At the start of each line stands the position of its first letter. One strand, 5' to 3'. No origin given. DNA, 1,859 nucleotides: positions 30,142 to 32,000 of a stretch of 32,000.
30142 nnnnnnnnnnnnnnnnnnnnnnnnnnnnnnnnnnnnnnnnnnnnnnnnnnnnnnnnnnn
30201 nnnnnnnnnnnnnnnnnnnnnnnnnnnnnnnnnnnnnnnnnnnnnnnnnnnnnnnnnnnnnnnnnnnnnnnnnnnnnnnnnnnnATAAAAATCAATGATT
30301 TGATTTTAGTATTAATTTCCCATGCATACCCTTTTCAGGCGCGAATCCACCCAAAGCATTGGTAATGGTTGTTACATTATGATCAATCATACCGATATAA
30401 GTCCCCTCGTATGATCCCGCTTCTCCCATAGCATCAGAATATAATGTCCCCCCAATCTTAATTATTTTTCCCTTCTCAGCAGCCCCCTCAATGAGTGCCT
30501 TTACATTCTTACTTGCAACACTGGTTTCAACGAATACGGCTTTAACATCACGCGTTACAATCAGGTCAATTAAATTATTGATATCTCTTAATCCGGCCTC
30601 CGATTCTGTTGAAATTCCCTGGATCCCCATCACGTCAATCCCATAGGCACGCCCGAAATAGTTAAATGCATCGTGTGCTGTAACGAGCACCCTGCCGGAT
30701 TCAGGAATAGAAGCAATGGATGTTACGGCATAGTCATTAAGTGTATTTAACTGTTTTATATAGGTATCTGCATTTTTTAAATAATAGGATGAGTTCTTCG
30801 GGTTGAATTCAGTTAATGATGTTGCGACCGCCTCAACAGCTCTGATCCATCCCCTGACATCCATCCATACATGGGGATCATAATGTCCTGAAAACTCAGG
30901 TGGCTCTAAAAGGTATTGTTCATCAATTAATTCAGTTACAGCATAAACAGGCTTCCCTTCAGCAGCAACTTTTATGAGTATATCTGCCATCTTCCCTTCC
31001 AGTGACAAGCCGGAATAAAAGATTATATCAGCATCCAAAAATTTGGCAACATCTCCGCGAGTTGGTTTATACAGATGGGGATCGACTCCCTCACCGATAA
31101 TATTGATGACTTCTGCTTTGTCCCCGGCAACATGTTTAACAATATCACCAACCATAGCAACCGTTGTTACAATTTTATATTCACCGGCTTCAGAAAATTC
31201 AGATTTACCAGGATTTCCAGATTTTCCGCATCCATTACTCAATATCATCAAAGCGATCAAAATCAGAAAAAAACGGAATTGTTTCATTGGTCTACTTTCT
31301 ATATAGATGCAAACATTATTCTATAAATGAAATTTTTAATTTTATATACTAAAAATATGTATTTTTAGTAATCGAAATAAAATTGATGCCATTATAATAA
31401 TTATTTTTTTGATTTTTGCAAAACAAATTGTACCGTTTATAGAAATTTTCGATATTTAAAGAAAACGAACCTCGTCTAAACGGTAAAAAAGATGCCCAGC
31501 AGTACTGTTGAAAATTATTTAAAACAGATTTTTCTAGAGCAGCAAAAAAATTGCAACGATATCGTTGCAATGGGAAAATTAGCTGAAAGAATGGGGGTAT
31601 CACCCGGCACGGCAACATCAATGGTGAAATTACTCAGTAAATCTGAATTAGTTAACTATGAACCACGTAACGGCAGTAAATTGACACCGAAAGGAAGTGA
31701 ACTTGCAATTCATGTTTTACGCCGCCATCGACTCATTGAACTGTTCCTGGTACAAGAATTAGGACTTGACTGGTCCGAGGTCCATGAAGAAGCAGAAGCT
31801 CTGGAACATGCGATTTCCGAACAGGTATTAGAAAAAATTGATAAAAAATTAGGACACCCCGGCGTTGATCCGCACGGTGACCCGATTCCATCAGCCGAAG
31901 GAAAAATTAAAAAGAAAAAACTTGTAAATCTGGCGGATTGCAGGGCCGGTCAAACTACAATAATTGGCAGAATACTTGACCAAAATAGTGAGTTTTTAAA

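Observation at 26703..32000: Metal ABC importer with DtxR-like repressor domains on both permeases, plus a third free-standing DtxR regulator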

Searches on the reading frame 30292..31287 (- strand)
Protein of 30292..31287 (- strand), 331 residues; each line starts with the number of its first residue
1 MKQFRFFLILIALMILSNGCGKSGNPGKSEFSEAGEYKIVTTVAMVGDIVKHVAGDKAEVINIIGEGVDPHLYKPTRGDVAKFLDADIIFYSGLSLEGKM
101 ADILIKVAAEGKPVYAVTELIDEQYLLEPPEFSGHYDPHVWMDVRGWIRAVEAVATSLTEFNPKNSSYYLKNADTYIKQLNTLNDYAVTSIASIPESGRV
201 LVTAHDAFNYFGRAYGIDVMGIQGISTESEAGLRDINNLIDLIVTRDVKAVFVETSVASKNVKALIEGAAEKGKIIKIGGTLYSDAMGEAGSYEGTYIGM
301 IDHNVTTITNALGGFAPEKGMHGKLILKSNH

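Call 5: search_protein_families(library=pfam, proteins=[window:30292-31287:-], max_evalue=0.01)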
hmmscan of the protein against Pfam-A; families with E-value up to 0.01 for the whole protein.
window:30292-31287:- (331 aa): 1 family
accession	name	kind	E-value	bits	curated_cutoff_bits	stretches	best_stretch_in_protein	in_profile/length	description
PF01297.22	ZnuA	-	8.8e-78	261.8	29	1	39-311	1-263/263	Zinc-uptake complex component A periplasmic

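Call 7: search_protein_families(library=ncbifam, proteins=[window:30292-31287:-], max_evalue=0.01)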
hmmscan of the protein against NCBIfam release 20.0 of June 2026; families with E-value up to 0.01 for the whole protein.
window:30292-31287:- (331 aa): 8 families
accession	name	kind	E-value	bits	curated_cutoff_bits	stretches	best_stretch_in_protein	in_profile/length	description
NF053703.1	Mn_SBP_EfaA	exception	1.3e-58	198.6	485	1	1-312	1-309/310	Mn/Fe ABC transporter substrate-binding lipoprotein EfaA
NF040870.1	AztC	equivalog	9.5e-58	195.8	350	1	39-312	1-277/277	zinc ABC transporter substrate-binding protein AztC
NF047355.1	ABC_bind_Mn_Staph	exception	5.3e-52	177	500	1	5-311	3-307/309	manganese ABC transporter substrate-binding lipoprotein MntC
NF040928.1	ABC_lipo_SloC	subfamily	1e-49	169.3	525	1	9-312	5-302/304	metal ABC transporter substrate-binding lipoprotein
NF053842.1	MnTportMntCDein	equivalog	1.5e-48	165.4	400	1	34-311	3-281/281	manganese ABC transporter substrate-binding protein MntC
TIGR03772.1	anch_rpt_subst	equivalog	5.6e-45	153.9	350.45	2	134-312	314-485/486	anchored repeat ABC transporter, substrate-binding protein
NF033605.1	Zn_bnd_ABC_AdcA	exception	7.1e-24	84.7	700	1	3-312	4-322/517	zinc ABC transporter substrate-binding lipoprotein AdcA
NF007091.2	PRK09545.1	equivalog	2.3e-15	56.6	268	1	134-270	147-281/318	zinc ABC transporter substrate-binding protein ZnuA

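Call 66: search_solved_structures(query=window:30292-31287:-, max_evalue=1e-20, show_alignments=2)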
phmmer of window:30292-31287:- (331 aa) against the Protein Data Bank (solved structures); distinct sequences matched with E-value up to 1e-20: 42.
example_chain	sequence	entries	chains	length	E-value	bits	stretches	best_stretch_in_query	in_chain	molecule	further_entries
1toa_A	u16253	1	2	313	8e-72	245.5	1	21-312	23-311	PROTEIN (PERIPLASMIC BINDING PROTEIN TROA)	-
1k0f_A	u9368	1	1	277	1.2e-70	241.6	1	38-312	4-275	Periplasmic zinc-binding protein troA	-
5hx7_A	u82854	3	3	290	2.4e-41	145.4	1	34-312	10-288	Manganese-binding lipoprotein MntA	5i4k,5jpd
4utp_A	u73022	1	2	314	3.3e-41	145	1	6-312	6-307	MANGANESE ABC TRANSPORTER SUBSTRATE-BINDING LIPOPROTEIN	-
5kzj_A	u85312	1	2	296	3.7e-41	144.8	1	34-313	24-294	Periplasmic solute binding protein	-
3mfq_A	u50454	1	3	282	1e-40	143.4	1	38-308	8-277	High-affinity zinc uptake system protein znuA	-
1psz_A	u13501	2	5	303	1.1e-40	143.2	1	25-312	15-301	PROTEIN (SURFACE ANTIGEN PSAA) | MANGANESE ABC TRANSPORTER SUBSTRATE-BINDING LIPOPROTEIN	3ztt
4uto_A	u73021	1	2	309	1.9e-40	142.5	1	6-312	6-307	MANGANESE ABC TRANSPORTER SUBSTRATE-BINDING LIPOPROTEIN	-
4k3v_A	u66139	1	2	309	2.2e-40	142.2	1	8-310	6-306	ABC superfamily ATP binding cassette transporter, binding protein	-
3zk8_A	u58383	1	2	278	2.4e-39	138.8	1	37-312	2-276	MANGANESE ABC TRANSPORTER SUBSTRATE-BINDING LIPOPROTEIN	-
3zk7_A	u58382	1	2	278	2.5e-39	138.8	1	37-312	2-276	MANGANESE ABC TRANSPORTER SUBSTRATE-BINDING LIPOPROTEIN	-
3zk9_A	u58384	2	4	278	1.2e-38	136.5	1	37-312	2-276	MANGANESE ABC TRANSPORTER SUBSTRATE-BINDING LIPOPROTEIN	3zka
8yj8_A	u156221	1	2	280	9.5e-38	133.6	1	36-312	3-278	Iron ABC transporter substrate-binding lipoprotein MtsA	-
3hh8_A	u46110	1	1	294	9.5e-38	133.6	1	31-312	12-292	Metal ABC transporter substrate-binding lipoprotein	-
8yj5_A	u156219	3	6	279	1.2e-37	133.3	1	37-312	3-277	Iron ABC transporter substrate-binding lipoprotein MtsA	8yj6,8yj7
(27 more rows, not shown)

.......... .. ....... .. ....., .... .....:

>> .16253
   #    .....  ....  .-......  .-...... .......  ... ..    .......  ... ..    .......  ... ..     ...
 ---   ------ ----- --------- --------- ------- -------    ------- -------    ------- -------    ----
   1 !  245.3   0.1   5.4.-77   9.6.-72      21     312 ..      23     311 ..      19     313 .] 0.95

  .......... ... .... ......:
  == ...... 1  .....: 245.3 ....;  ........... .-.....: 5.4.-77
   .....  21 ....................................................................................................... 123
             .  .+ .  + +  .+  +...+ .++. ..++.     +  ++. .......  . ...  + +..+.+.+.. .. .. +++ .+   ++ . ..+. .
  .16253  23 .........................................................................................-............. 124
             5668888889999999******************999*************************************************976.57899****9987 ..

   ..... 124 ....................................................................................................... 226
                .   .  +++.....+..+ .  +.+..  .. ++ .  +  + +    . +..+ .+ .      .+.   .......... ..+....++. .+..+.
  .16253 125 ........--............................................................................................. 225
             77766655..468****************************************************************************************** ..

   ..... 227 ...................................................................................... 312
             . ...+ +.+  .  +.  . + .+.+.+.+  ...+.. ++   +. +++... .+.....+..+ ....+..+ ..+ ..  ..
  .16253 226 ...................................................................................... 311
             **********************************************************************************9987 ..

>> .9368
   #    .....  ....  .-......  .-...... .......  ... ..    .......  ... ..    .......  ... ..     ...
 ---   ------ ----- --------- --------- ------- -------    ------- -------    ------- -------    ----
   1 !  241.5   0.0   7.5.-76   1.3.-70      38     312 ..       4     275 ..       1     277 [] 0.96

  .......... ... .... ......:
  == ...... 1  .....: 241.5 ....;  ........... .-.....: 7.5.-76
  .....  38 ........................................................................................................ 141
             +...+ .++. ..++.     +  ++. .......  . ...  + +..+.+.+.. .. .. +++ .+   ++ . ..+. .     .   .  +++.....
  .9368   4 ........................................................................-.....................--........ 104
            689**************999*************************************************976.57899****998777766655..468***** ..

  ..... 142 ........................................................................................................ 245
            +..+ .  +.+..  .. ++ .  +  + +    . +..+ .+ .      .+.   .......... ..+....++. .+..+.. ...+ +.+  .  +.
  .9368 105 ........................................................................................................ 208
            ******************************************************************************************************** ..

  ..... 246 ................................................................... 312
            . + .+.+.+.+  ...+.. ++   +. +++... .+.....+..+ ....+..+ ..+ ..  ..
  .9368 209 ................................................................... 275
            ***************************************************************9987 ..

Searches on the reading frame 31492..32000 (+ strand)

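Call 5: search_protein_families(library=pfam, proteins=[window:31492-32000:+], max_evalue=0.01)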
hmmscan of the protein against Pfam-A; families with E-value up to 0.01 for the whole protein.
window:31492-32000:+ (169 aa): 5 families
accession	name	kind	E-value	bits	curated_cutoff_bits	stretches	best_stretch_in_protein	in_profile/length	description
PF02742.21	Fe_dep_repr_C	-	4.5e-31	107.1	27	1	65-133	1-69/70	Iron dependent repressor, metal binding and dimerisation domain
PF01325.25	Fe_dep_repress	-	5.7e-13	49.3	26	1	3-61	3-59/60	Iron dependent repressor, N-terminal DNA binding domain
PF01047.28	MarR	-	4.5e-05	23.7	24.6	1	27-59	20-52/59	MarR family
PF00392.27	GntR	-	0.0024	17.9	27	0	3-62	2-62/64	Bacterial regulatory proteins, gntR family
PF12802.13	MarR_2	-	0.0031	18.1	27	1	26-58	22-54/61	MarR family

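Call 7: search_protein_families(library=ncbifam, proteins=[window:31492-32000:+], max_evalue=0.01)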
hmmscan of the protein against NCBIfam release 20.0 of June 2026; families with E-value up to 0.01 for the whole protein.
window:31492-32000:+ (169 aa): 4 families
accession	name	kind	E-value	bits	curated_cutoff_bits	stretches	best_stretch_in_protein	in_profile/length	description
NF047407.1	TransRegMntRTherm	equivalog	4.2e-46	157.4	350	1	5-167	9-176/227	manganese-dependent transcriptional regulator MntR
NF053665.1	TransRegDtxRActin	equivalog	5.2e-25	88.2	290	1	5-140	7-140/233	iron-dependent transcriptional repressor DtxR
NF008273.0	PRK11050.1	equivalog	8.3e-17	61.3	153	1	29-118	59-147/156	manganese-binding transcriptional regulator MntR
NF003025.0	PRK03902.1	equivalog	2.2e-16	60.2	138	1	1-117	1-114/142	transcriptional regulator MntR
